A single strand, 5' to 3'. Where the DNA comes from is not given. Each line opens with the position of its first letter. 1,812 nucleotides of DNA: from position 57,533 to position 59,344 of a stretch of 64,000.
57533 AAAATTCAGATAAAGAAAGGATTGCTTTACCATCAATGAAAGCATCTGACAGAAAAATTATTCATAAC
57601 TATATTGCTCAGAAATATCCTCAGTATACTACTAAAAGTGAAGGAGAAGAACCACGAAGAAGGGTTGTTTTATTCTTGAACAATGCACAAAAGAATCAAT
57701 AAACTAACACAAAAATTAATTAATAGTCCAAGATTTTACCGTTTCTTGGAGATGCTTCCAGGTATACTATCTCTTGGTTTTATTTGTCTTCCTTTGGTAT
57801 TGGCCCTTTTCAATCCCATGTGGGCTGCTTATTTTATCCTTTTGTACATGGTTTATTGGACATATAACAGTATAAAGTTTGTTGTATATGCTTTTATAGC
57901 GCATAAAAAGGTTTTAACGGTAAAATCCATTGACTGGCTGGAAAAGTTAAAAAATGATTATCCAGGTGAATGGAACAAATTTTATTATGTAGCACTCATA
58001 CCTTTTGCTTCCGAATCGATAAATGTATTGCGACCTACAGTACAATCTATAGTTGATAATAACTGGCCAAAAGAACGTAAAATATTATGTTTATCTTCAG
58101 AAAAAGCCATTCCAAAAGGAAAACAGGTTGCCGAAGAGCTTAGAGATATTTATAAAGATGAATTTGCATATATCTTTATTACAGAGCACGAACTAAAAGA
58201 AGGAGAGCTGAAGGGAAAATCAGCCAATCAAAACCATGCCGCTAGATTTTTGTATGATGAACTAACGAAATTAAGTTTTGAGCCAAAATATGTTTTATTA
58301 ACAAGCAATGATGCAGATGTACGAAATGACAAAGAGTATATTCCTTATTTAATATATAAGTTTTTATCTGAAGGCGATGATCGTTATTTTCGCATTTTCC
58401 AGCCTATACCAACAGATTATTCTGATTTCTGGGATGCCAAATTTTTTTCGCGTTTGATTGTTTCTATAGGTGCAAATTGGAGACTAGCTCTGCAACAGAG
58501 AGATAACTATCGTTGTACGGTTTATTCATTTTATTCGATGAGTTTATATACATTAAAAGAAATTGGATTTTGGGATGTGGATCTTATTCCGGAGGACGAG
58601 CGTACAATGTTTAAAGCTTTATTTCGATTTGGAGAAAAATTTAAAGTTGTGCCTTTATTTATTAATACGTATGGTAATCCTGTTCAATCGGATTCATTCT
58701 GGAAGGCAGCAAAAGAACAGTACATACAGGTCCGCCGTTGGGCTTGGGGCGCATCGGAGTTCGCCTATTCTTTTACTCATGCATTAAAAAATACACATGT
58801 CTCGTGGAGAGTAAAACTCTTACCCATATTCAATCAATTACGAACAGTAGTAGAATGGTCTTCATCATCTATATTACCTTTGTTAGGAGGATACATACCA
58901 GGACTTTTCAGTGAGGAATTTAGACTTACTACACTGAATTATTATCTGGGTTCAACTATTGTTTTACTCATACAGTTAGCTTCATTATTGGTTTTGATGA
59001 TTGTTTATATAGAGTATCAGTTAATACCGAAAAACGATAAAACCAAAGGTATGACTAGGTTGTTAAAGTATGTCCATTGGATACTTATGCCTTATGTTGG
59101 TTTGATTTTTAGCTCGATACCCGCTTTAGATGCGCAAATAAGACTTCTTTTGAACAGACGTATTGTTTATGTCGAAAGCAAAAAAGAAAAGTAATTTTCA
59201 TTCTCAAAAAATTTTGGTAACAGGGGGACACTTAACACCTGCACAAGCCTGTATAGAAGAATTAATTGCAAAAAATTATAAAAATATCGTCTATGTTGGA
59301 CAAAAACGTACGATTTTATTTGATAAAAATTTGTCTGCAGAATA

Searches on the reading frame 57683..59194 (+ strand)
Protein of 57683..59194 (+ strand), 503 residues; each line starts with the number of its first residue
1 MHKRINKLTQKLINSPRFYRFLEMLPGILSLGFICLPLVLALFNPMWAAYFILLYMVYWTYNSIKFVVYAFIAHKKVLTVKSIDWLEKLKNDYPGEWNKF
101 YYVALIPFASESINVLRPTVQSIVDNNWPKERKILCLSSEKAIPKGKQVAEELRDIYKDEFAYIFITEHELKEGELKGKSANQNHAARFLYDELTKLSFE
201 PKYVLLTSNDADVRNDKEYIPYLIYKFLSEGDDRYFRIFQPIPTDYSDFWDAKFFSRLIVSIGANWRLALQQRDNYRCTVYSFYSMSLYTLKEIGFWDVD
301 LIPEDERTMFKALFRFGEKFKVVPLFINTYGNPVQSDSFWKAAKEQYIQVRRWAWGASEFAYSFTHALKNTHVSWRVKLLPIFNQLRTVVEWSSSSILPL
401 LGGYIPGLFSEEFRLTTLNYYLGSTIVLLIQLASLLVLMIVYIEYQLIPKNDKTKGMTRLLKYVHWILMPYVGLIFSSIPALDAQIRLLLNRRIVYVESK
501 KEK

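Call 11: search_protein_families(library=pfam, proteins=[window:57683-59194:+], max_evalue=0.001)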
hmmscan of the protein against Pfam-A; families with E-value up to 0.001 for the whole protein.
window:57683-59194:+ (503 aa): 0 families

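Call 59: search_protein_families(library=pfam, proteins=[window:57683-59191:+], max_evalue=0.01)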
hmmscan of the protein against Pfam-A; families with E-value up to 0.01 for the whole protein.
window:57683-59191:+ (503 aa): 1 family
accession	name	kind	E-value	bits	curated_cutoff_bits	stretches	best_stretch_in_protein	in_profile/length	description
PF13632.12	Glyco_trans_2_3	-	0.0017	18.7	27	1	210-432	6-189/198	Glycosyl transferase family group 2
